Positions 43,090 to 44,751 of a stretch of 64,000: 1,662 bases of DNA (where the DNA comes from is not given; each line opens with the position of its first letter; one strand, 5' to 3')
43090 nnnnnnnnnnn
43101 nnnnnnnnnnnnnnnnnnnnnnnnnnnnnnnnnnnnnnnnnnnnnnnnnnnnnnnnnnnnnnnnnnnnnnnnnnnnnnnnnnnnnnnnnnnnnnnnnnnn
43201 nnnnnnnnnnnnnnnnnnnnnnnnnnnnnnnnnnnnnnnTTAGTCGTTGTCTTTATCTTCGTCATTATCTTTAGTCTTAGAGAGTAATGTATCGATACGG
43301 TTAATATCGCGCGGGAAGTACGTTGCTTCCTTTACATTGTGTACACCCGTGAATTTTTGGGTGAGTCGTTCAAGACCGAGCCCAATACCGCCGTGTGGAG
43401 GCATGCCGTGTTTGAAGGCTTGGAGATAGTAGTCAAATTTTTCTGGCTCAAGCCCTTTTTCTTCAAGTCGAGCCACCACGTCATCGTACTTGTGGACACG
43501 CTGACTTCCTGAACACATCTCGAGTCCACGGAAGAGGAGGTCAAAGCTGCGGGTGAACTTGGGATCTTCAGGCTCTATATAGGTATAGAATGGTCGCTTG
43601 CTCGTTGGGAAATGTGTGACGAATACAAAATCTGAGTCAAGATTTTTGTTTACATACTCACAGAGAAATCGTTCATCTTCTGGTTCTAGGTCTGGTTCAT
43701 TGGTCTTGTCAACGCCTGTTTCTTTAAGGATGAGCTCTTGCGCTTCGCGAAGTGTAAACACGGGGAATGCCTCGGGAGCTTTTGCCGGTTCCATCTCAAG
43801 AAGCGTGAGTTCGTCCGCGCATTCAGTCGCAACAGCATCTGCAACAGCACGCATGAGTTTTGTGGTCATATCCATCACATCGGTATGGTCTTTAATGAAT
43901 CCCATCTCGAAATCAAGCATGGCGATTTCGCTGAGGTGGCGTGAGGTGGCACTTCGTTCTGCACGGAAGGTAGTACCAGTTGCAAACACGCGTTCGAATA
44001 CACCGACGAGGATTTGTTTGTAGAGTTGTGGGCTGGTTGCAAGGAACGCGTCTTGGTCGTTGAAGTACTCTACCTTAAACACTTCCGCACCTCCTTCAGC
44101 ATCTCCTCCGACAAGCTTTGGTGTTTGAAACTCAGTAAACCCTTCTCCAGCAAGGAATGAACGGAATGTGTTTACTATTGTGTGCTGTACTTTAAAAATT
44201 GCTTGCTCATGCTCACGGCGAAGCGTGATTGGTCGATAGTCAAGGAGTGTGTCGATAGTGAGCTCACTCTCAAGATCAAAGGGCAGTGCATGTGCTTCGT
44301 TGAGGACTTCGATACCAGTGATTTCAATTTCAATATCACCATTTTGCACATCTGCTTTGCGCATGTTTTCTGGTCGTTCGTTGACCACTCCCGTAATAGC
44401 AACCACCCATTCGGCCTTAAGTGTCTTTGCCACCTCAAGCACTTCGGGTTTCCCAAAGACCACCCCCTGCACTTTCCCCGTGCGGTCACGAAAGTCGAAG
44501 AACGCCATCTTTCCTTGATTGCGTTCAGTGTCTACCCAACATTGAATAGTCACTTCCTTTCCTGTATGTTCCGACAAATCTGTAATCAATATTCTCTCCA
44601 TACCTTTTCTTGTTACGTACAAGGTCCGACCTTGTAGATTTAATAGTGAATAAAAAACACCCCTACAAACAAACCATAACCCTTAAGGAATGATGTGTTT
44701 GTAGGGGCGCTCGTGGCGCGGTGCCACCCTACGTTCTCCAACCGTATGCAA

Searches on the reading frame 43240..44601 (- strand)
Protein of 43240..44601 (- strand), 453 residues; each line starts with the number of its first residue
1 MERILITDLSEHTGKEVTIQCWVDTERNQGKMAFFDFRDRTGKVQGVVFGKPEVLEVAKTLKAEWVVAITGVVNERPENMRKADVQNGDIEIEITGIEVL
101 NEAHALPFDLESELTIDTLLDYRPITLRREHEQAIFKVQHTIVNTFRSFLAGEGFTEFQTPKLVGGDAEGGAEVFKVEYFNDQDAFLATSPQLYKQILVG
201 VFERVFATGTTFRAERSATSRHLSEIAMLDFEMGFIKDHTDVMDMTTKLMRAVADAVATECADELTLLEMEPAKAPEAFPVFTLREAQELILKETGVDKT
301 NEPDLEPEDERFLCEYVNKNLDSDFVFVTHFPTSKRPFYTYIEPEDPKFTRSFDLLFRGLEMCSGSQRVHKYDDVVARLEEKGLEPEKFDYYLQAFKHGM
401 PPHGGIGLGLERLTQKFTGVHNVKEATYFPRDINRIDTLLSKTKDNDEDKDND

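Call 7: search_protein_families(library=ncbifam, proteins=[window:43240-44601:-])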
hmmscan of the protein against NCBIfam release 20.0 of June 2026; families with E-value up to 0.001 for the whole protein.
window:43240-44601:- (453 aa): 18 families
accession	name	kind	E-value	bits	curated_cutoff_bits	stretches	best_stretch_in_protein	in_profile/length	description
NF003483.0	PRK05159.1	equivalog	3.6e-149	497.4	353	1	1-436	3-436/438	aspartate--tRNA(Asn) ligase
TIGR00458.1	aspS_nondisc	equivalog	2.6e-117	392.4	368.4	1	11-436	9-426/428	aspartate--tRNA(Asn) ligase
NF003037.0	PRK03932.1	equivalog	8.3e-83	278.8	414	1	4-437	4-450/451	asparagine--tRNA ligase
TIGR00457.1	asnS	equivalog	3.3e-78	263.5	342.6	1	6-437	8-454/455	asparagine--tRNA ligase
NF001750.0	PRK00476.1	equivalog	6.3e-72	242.7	443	2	10-261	14-270/590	aspartate--tRNA ligase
TIGR00459.1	aspS_bact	equivalog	2.4e-64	217.7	373.85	2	3-288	4-278/586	aspartate--tRNA ligase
NF005052.0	PRK06462.1-1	equivalog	5.9e-46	157.1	368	1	116-431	29-345/353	asparagine synthetase A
NF009460.0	PRK12820.1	equivalog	4.2e-42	144.2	1379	2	3-249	23-286/723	bifunctional aspartyl-tRNA synthetase/aspartyl/glutamyl-tRNA amidotransferase subunit C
NF001756.1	PRK00484.1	subfamily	8.4e-37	126.9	468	1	10-430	47-483/488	lysine--tRNA ligase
TIGR00499.1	lysS_bact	equivalog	1.5e-33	116.2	427.6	1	11-430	50-490/496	lysine--tRNA ligase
NF005054.0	PRK06462.1-4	equivalog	8e-29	100.7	309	1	125-431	14-310/318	asparagine synthetase A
TIGR00462.1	genX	equivalog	1.2e-24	87.4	286.9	1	140-427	5-302/304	EF-P lysine aminoacylase EpmA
NF009101.0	PRK12445.1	subfamily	5.4e-24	84.6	1026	2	16-260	67-308/505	lysine--tRNA ligase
NF002821.0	PRK02983.1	equivalog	4e-23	81.4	742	1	9-430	654-1096/1102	bifunctional lysylphosphatidylglycerol synthetase/lysine--tRNA ligase LysX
NF006828.0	PRK09350.1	equivalog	8.4e-21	74.6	264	1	136-432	16-323/325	elongation factor P--(R)-beta-lysine ligase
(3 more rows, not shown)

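Call 12: find_related_loci(query=window:43240-44601:-, collection=genome_contigs, flank=3000)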
Query window:43240-44601:- (453 aa) in genome_contigs; peptide patterns used: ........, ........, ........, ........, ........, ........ (x = any residue, [..] = any of these).
78 stretches matched a pattern; 45 encode a relative of the query (tblastn E <= 1e-3); 45 distinct loci.
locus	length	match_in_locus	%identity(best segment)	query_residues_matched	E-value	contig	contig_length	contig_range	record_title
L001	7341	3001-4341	74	1-447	0e+0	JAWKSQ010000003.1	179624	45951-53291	MAG: Candidatus Paceibacterota bacterium isolate AC1.72 AC1.72.fa-3, whole genome shotgun sequence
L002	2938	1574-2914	71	1-447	0e+0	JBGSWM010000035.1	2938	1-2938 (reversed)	MAG: Candidatus Paceibacteria bacterium isolate JTS-AC481 k141_3981834, whole genome shotgun sequence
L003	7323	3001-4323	71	1-441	0e+0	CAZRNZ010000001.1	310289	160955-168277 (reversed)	MAG TPA_asm: uncultured Candidatus Saccharibacteria bacterium isolate SRP344714_co2_230 genome assembly, contig: NODE_53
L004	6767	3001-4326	72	1-442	0e+0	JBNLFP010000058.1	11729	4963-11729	MAG: Minisyncoccia bacterium isolate C1.bin.4.orig k141_42781, whole genome shotgun sequence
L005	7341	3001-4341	69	1-447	0e+0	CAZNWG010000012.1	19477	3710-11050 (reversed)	MAG TPA_asm: uncultured Candidatus Saccharibacteria bacterium isolate binchicken_co346_105 genome assembly, contig: NODE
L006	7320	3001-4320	69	1-441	0e+0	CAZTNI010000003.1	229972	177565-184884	MAG TPA_asm: uncultured Candidatus Saccharibacteria bacterium isolate SRP292972_co1_97 genome assembly, contig: NODE_75_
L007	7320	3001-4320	63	3-442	0e+0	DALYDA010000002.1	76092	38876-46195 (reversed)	MAG TPA_asm: Candidatus Paceibacterota bacterium isolate CTOTU14215 NODE_54_length_76092_cov_4.633521, whole genome shot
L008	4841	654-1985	64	1-442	0e+0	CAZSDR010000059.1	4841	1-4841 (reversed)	MAG TPA_asm: uncultured Candidatus Saccharibacteria bacterium isolate SRP329715_co2_182 genome assembly, contig: NODE_30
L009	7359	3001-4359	63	1-453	0e+0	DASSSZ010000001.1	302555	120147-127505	MAG TPA_asm: Candidatus Paceibacterota bacterium isolate SMAG_U528 k141_1405371, whole genome shotgun sequence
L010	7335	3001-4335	63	1-444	0e+0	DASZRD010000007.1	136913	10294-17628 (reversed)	MAG TPA_asm: Candidatus Paceibacterota bacterium isolate SMAG_U6015 k141_1020893, whole genome shotgun sequence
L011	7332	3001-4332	63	1-444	0e+0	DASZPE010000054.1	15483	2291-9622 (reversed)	MAG TPA_asm: Candidatus Paceibacterota bacterium isolate SMAG_U5963 k141_523999, whole genome shotgun sequence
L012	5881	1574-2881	63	1-442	0e+0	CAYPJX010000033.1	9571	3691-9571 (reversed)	MAG TPA_asm: uncultured Candidatus Saccharibacteria bacterium isolate SRP286056_co2_22 genome assembly, contig: NODE_121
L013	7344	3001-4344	62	1-448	0e+0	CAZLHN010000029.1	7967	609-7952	MAG TPA_asm: uncultured Candidatus Saccharibacteria bacterium isolate binchicken_co54_336 genome assembly, contig: NODE_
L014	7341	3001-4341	62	1-447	0e+0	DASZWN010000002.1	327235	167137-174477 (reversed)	MAG TPA_asm: Candidatus Paceibacterota bacterium isolate SMAG_U6158 k141_358405, whole genome shotgun sequence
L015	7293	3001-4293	62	1-441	0e+0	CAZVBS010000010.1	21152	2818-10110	MAG TPA_asm: uncultured Candidatus Saccharibacteria bacterium isolate SRP128015_co3_51 genome assembly, contig: NODE_244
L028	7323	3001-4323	54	1-441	6e-159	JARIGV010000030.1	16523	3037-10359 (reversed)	MAG: Candidatus Taylorbacteria bacterium isolate CullarsAll.DT.08 k141_549327, whole genome shotgun sequence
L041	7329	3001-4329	38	1-441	2e-75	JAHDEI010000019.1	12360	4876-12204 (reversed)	MAG: Candidatus Paceibacterota bacterium isolate MAG-178 RZ_14638, whole genome shotgun sequence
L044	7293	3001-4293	38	1-430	4e-72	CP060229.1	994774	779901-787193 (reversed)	MAG: Candidatus Nomurabacteria bacterium isolate HK-STAS-PATE-25 chromosome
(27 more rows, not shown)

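Call 61: search_protein_families(library=ncbifam, proteins=[L028:3001-4323:+, L041:3001-4329:+, L001:3001-4341:+, L044:3001-4293:+], max_evalue=1e-40)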
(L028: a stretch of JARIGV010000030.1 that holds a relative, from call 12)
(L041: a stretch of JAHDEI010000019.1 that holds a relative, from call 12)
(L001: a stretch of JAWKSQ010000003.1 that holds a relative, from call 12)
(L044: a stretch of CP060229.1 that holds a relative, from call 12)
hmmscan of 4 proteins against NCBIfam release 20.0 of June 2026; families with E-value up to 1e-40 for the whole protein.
L028:3001-4323:+ (441 aa): 7 families
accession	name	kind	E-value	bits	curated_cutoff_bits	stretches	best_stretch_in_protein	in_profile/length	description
NF003483.0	PRK05159.1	equivalog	4.8e-138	460.7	353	1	1-436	3-436/438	aspartate--tRNA(Asn) ligase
TIGR00458.1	aspS_nondisc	equivalog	5.8e-108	361.6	368.4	1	5-436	2-426/428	aspartate--tRNA(Asn) ligase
NF001750.0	PRK00476.1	equivalog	2.1e-70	237.7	443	1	12-261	16-269/590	aspartate--tRNA ligase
NF003037.0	PRK03932.1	equivalog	9.2e-67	225.9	414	1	4-436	4-449/451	asparagine--tRNA ligase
TIGR00457.1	asnS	equivalog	7.4e-66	222.8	342.6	1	7-437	9-454/455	asparagine--tRNA ligase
TIGR00459.1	aspS_bact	equivalog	5.9e-65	219.7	373.85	1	2-262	3-263/586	aspartate--tRNA ligase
NF005052.0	PRK06462.1-1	equivalog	1.5e-41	142.7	368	1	119-434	32-348/353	asparagine synthetase A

L041:3001-4329:+ (443 aa): 7 families
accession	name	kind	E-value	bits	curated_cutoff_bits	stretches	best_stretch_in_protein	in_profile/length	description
NF001750.0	PRK00476.1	equivalog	1.9e-179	597.7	443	2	12-294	16-297/590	aspartate--tRNA ligase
TIGR00459.1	aspS_bact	equivalog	4e-165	550.5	373.85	2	1-295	2-293/586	aspartate--tRNA ligase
NF009460.0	PRK12820.1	equivalog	5.3e-125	418.2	1379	2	3-293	23-324/723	bifunctional aspartyl-tRNA synthetase/aspartyl/glutamyl-tRNA amidotransferase subunit C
NF003483.0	PRK05159.1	equivalog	2.4e-67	227.7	353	1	1-435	3-433/438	aspartate--tRNA(Asn) ligase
TIGR00458.1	aspS_nondisc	equivalog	5.8e-61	206.8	368.4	1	7-436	4-424/428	aspartate--tRNA(Asn) ligase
NF001756.1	PRK00484.1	subfamily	9.8e-44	149.8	468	1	11-436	48-487/488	lysine--tRNA ligase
TIGR00499.1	lysS_bact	equivalog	6.6e-42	143.8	427.6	0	12-295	51-335/496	lysine--tRNA ligase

L001:3001-4341:+ (447 aa): 8 families
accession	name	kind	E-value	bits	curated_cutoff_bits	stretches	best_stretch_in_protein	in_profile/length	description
NF003483.0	PRK05159.1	equivalog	5.3e-148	493.5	353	1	1-436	3-436/438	aspartate--tRNA(Asn) ligase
TIGR00458.1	aspS_nondisc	equivalog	1.8e-117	393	368.4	1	11-436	9-426/428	aspartate--tRNA(Asn) ligase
NF003037.0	PRK03932.1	equivalog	1e-84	285.1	414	1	4-437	4-450/451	asparagine--tRNA ligase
TIGR00457.1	asnS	equivalog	2.6e-80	270.4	342.6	1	4-437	6-454/455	asparagine--tRNA ligase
NF001750.0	PRK00476.1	equivalog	7.2e-72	242.5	443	1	10-264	14-273/590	aspartate--tRNA ligase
TIGR00459.1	aspS_bact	equivalog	1.9e-61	208.2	373.85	1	4-305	5-288/586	aspartate--tRNA ligase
NF005052.0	PRK06462.1-1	equivalog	2.9e-50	171.3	368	1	129-431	42-345/353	asparagine synthetase A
NF009460.0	PRK12820.1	equivalog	9.3e-44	149.6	1379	0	8-250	28-287/723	bifunctional aspartyl-tRNA synthetase/aspartyl/glutamyl-tRNA amidotransferase subunit C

L044:3001-4293:+ (431 aa): 5 families
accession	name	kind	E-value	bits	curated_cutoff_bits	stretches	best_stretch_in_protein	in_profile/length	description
NF001750.0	PRK00476.1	equivalog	1.9e-160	535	443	2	11-291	15-296/590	aspartate--tRNA ligase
TIGR00459.1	aspS_bact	equivalog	4.5e-147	490.9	373.85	2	1-294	2-294/586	aspartate--tRNA ligase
NF009460.0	PRK12820.1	equivalog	3.5e-109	365.9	1379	1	3-290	23-323/723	bifunctional aspartyl-tRNA synthetase/aspartyl/glutamyl-tRNA amidotransferase subunit C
NF003483.0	PRK05159.1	equivalog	4.7e-69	233.3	353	1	2-431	4-430/438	aspartate--tRNA(Asn) ligase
TIGR00458.1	aspS_nondisc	equivalog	4.3e-61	207.2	368.4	1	11-431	9-420/428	aspartate--tRNA(Asn) ligase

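Call 67: find_encoding_contigs(protein=window:43240-44601:-, flank=1000, max_places=5)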
Protein window:43240-44601:- (453 aa): 2 contigs read that carry it; 2 places shown.
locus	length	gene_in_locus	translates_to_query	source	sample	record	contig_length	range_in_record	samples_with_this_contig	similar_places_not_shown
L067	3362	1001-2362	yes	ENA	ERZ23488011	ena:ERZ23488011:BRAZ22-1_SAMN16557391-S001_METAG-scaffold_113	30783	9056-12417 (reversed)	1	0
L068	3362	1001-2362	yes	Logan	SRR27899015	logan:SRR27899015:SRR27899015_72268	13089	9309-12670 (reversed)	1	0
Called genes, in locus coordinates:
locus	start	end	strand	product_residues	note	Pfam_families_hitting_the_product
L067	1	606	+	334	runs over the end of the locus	PF00579:tRNA-synt_1b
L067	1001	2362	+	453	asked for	PF01336:tRNA_anti-codon, PF00152:tRNA-synt_2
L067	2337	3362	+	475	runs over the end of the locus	PF00883:Peptidase_M17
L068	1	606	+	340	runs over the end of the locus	?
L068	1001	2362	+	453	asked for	PF01336:tRNA_anti-codon, PF00152:tRNA-synt_2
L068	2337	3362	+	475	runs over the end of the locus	PF00883:Peptidase_M17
